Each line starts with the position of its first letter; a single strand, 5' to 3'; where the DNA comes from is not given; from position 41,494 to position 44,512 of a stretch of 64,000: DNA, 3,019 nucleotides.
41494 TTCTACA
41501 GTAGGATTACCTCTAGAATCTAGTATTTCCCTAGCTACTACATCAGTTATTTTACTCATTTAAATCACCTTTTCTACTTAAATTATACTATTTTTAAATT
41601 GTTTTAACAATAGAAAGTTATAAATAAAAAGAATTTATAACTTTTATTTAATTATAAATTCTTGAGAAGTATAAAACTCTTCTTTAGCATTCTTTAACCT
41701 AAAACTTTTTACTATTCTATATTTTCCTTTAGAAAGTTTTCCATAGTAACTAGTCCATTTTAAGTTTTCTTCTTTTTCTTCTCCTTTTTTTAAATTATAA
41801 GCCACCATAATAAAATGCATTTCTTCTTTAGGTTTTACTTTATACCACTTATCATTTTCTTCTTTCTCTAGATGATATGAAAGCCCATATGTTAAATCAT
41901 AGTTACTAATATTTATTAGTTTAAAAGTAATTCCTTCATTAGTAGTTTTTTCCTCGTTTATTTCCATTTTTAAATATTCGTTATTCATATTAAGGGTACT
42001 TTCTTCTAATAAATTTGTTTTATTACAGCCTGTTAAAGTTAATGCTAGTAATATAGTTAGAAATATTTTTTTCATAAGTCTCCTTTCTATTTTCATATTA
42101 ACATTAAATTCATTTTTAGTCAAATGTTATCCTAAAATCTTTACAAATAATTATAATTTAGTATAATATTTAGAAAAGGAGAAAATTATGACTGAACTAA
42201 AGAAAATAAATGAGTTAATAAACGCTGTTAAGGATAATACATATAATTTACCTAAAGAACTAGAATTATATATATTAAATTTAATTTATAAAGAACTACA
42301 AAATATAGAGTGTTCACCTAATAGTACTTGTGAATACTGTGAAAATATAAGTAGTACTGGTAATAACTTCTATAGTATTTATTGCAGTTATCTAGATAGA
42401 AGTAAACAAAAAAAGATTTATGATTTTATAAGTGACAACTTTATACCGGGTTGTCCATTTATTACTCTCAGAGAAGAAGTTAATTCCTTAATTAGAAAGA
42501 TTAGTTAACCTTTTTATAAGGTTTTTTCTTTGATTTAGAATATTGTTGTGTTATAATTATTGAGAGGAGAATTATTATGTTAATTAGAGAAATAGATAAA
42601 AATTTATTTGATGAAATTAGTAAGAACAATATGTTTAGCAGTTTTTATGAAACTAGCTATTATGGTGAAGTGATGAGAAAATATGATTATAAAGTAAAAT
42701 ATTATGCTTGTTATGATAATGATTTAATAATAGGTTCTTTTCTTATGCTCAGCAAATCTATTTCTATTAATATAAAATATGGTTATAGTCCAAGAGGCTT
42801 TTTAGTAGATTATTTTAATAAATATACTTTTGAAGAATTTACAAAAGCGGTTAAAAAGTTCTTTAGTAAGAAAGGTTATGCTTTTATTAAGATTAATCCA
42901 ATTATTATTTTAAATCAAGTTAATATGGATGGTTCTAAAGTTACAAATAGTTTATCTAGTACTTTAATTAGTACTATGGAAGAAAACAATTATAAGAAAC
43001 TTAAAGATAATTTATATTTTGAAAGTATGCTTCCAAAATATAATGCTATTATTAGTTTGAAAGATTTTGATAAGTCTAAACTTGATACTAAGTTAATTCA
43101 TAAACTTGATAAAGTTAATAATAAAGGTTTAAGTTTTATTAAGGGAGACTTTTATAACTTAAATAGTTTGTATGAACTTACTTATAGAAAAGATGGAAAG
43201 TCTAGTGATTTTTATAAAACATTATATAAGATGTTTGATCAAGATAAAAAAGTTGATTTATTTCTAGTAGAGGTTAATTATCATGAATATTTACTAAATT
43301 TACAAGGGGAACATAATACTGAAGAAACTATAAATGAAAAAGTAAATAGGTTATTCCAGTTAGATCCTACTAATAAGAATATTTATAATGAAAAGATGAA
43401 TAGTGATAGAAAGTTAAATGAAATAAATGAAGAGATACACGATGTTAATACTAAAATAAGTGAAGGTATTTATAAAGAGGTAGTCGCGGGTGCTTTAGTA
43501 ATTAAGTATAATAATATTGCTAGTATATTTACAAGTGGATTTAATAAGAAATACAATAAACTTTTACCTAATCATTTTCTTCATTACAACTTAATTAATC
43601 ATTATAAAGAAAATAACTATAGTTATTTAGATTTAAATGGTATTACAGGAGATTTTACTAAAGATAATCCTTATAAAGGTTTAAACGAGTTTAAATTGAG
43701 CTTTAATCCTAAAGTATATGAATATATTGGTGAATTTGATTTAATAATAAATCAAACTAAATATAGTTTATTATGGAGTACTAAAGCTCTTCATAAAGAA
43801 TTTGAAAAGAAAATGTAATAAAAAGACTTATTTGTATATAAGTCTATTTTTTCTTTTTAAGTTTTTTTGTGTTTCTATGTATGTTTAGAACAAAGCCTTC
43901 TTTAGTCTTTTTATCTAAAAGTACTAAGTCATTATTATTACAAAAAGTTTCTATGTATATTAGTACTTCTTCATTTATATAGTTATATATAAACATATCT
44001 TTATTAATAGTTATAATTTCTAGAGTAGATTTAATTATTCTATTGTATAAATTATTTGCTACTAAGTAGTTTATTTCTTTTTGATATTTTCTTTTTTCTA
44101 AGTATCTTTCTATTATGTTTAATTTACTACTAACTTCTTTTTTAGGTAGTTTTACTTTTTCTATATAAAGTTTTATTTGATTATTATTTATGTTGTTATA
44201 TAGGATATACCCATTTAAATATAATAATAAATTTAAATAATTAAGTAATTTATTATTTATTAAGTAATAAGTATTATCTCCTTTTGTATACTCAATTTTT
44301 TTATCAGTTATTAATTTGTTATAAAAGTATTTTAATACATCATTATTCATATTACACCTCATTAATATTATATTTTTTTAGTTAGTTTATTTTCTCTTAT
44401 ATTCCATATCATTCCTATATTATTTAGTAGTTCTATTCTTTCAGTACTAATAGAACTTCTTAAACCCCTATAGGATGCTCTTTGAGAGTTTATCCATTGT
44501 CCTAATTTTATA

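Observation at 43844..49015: Operon of three proteins built solely from ~20 tandem helicase-associated (HA) domain repeats, without any helicase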

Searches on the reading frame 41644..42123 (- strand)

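Call 3: search_protein_families(library=pfam, proteins=[window:41644-42123:-], max_evalue=0.01)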
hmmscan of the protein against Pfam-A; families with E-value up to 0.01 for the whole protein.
window:41644-42123:- (159 aa): 2 families
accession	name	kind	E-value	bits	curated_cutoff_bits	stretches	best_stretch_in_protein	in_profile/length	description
PF20251.4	Big_14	-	6.3e-24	84.4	27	1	49-149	3-102/104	Bacterial Ig-like domain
PF08139.17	LPAM_1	-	1.9e-06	28.4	20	1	17-34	1-18/18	Prokaryotic membrane lipoprotein lipid attachment site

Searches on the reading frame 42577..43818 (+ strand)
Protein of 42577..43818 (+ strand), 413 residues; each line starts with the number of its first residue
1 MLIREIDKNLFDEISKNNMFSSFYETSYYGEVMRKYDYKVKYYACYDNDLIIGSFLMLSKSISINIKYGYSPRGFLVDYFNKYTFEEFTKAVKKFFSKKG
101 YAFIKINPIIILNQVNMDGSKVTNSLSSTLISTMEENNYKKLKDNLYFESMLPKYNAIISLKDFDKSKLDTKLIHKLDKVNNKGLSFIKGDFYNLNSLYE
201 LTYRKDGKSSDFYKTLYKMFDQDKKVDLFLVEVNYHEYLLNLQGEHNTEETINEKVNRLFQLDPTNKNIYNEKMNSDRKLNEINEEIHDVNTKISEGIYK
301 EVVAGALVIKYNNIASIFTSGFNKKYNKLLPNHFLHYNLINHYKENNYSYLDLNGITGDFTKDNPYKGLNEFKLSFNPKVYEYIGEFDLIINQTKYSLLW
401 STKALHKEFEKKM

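Call 3: search_protein_families(library=pfam, proteins=[window:42577-43818:+], max_evalue=0.01)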
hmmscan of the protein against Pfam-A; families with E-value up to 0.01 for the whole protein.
window:42577-43818:+ (413 aa): 2 families
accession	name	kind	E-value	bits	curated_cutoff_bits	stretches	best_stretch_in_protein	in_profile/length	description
PF02388.22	FemAB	-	2.4e-53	181.9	24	1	8-399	3-401/406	FemAB family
PF13480.13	Acetyltransf_6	-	1.7e-07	31.9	22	1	301-367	82-142/143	Acetyltransferase (GNAT) domain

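Call 4: search_protein_families(library=ncbifam, proteins=[window:42577-43818:+], max_evalue=0.01)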
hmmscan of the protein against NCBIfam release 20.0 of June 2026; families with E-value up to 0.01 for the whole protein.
window:42577-43818:+ (413 aa): 1 family
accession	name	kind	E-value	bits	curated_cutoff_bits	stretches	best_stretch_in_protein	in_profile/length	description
TIGR00588.1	ogg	subfamily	0.0056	15.9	397.85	1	212-291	37-113/310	8-oxoguanine DNA-glycosylase (ogg)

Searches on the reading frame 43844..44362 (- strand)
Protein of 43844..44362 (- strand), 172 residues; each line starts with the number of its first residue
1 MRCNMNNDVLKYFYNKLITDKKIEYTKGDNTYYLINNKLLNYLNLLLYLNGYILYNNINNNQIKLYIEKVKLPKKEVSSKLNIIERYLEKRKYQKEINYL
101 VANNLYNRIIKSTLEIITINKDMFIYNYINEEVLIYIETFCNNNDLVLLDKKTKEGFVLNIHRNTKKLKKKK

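Call 3: search_protein_families(library=pfam, proteins=[window:43844-44362:-], max_evalue=0.01)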
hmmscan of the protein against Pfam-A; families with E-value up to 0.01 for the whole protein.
window:43844-44362:- (172 aa): 0 families

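Call 4: search_protein_families(library=ncbifam, proteins=[window:43844-44362:-], max_evalue=0.01)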
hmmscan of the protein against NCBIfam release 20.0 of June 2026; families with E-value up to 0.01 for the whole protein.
window:43844-44362:- (172 aa): 0 families

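Call 27: find_homologous_proteins(query=window:43844-44350:-, max_evalue=0.001)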
Query window:43844-44350:- (168 aa): 21 proteins with E <= 0.001 among 176 candidates.
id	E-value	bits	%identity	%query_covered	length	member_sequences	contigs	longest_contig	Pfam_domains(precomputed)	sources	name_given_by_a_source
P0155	5.2e-94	330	99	100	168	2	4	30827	-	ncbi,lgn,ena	-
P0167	2.1e-84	299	88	96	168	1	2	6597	-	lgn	-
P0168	2.2e-84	299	87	95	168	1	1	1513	-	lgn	-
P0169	4.8e-84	298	87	95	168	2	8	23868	-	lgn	-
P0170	2.7e-83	295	86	95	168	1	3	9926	-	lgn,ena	-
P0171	6.0e-83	294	86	95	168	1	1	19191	-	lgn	-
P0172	6.3e-83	294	86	96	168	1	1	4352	-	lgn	-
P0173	7.8e-83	294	86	95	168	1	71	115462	-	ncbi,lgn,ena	-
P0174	1.4e-82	293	85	95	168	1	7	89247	-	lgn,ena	-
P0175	1.9e-82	293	85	100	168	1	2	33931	-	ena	-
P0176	2.5e-82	292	86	95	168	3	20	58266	-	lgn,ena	-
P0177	3.0e-82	292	85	95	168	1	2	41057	-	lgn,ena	-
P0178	3.5e-82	292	86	95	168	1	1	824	-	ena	-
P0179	3.7e-82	292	85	95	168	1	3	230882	-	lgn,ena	-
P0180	3.7e-82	292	85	95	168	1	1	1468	-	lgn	-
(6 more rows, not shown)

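Call 28: search_protein_families(library=phrogs, proteins=[window:43844-44350:-], max_evalue=0.01)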
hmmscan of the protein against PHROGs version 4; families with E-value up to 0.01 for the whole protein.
window:43844-44350:- (168 aa): 0 families

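Call 29: search_protein_families(library=padloc, proteins=[window:43844-44350:-], max_evalue=0.01)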
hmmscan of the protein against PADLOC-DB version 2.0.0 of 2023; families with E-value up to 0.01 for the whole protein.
window:43844-44350:- (168 aa): 0 families

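Call 60: search_protein_representatives(alignment_id=A2)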
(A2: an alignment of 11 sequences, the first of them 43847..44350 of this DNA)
Query: 11 sequences, 168 profile positions. Proteins with E-value up to 0.001 (for the whole library): 3; up to 1e-10: 3; up to 1e-30: 1. The best 3 are listed.
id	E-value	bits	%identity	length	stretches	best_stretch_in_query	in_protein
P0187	2.3e-37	144.7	-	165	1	3-168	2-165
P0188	2.3e-20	89.4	-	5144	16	87-134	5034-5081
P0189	7.6e-19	84.4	-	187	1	3-167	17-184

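Call 68: predict_structure(alignment_id=A2)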
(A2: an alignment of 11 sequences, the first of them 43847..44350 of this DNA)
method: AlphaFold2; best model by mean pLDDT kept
length: 168 residues; sequences in the alignment: 11
mean_pLDDT: 54.8   pTM: 0.39
mean pLDDT of the five models: 54.8, 50.4, 44.1, 43.9, 38.6
residues with pLDDT >= 90: 0; 70-90: 15; 50-70: 102; < 50: 51
segments of 3 or more residues with pLDDT < 50: 25-28, 67-88, 105-111, 117-121, 163-168
pLDDT, mean of each block of 10 residues (from residue 1): 61 75 49 58 58 63 58 34 42 53 49 52 54 61 61 58 44
secondary structure, 60 per line:
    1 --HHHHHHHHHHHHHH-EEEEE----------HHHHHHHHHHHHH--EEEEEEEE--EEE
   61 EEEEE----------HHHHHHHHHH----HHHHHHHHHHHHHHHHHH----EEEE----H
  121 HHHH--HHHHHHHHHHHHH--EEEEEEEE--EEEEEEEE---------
elements in order: H3-16 E18-22 H33-45 E48-55 E58-65 H76-85 H90-107 E112-115 H120-124 H127-139 E142-149 E152-159

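Call 70: fold_search(model_id=the predicted structure, library=pdb)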
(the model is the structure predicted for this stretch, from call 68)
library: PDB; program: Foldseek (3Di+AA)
matches with E <= 10: 864; with E <= 0.001: 0
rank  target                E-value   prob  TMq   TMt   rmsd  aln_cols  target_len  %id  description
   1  7qcd_E                9.7e-03  0.84  0.27  0.18  16.9       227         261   12  CryoEM structure of the Smc5/6-holocomplex (composite structure) (released 2022-09-21)
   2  7tve_F                4.4e-02  0.54  0.27  0.18  15.6       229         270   13  ATP and DNA bound SMC5/6 core complex (released 2022-06-22)
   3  1b24                  7.2e-02  0.54  0.28  0.27  11.6       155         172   15  I-DMOI, INTRON-ENCODED ENDONUCLEASE (released 1999-03-24)
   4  2vs8_K                8.1e-02  0.47  0.27  0.26  11.8       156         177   17  The crystal structure of I-DmoI in complex with DNA and Mn (released 2008-11-11)
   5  4un7_A                1.0e-01  0.35  0.26  0.25  12.2       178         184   17  THE CRYSTAL STRUCTURE OF I-DMOI IN COMPLEX WITH ITS TARGET DNA BEFORE INCUBATION IN 5MM MN (STATE 1) (released 2014-12-03)
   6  2vs7_D                1.3e-01  0.30  0.27  0.24  13.0       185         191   18  The crystal structure of I-DmoI in complex with DNA and Ca (released 2008-11-11)
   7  9lol_A                1.4e-01  0.12  0.18  0.10  16.6       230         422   10  Cryo-EM structure of human MON1A-CCZ1-RAB7A (released 2025-12-03)
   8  5o6i_A                1.5e-01  0.30  0.27  0.24  13.1       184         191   17  Structures and dynamics of mesophilic variants from the homing endonuclease I-DmoI (released 2017-12-06)
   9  5ak9_J                1.6e-01  0.30  0.26  0.25  12.9       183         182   17  THE CRYSTAL STRUCTURE OF I-DMOI Q42AK120M IN COMPLEX WITH ITS TARGET DNA IN THE PRESENCE OF 2MM MN (released 2015-06-17)
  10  5akf_E                1.6e-01  0.28  0.26  0.25  11.4       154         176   17  THE CRYSTAL STRUCTURE OF I-DMOI Q42AK120M IN COMPLEX WITH ITS TARGET DNA NICKED IN THE CODING STRAND A AND IN THE PRES (released 2015-06-17)
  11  5a0m_A                1.6e-01  0.20  0.27  0.22  12.5       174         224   14  THE CRYSTAL STRUCTURE OF I-SCEI IN COMPLEX WITH ITS TARGET DNA IN THE PRESENCE OF MN (released 2016-05-04)
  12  4ut0_K                1.7e-01  0.35  0.27  0.25  11.3       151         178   18  THE CRYSTAL STRUCTURE OF I-DMOI IN COMPLEX WITH ITS TARGET DNA AT 10 DAYS INCUBATION IN 5MM MN (STATE 7) (released 2014-12-17)
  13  4unc_D                1.7e-01  0.35  0.27  0.24  11.4       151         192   18  THE CRYSTAL STRUCTURE OF I-DMOI IN COMPLEX WITH ITS TARGET DNA AT 8 DAYS INCUBATION IN 5MM MN (STATE 6) (released 2014-12-17)
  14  2fsw_B                1.9e-01  0.33  0.22  0.32  15.4       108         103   14  Crystal Structure of the Putative Transcriptional Regualator, MarR family from Porphyromonas gingivalis W83 (released 2006-03-07)
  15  5akm_F                1.9e-01  0.23  0.26  0.26  14.2       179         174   16  THE CRYSTAL STRUCTURE OF I-DMOI G20S IN COMPLEX WITH ITS TARGET DNA IN THE PRESENCE OF 2MM MG (released 2015-06-17)
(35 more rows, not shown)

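Call 95: search_protein_families(library=pfam, proteins=[window:43847-44350:-], max_evalue=1)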
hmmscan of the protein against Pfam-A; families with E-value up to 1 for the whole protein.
window:43847-44350:- (168 aa): 0 families
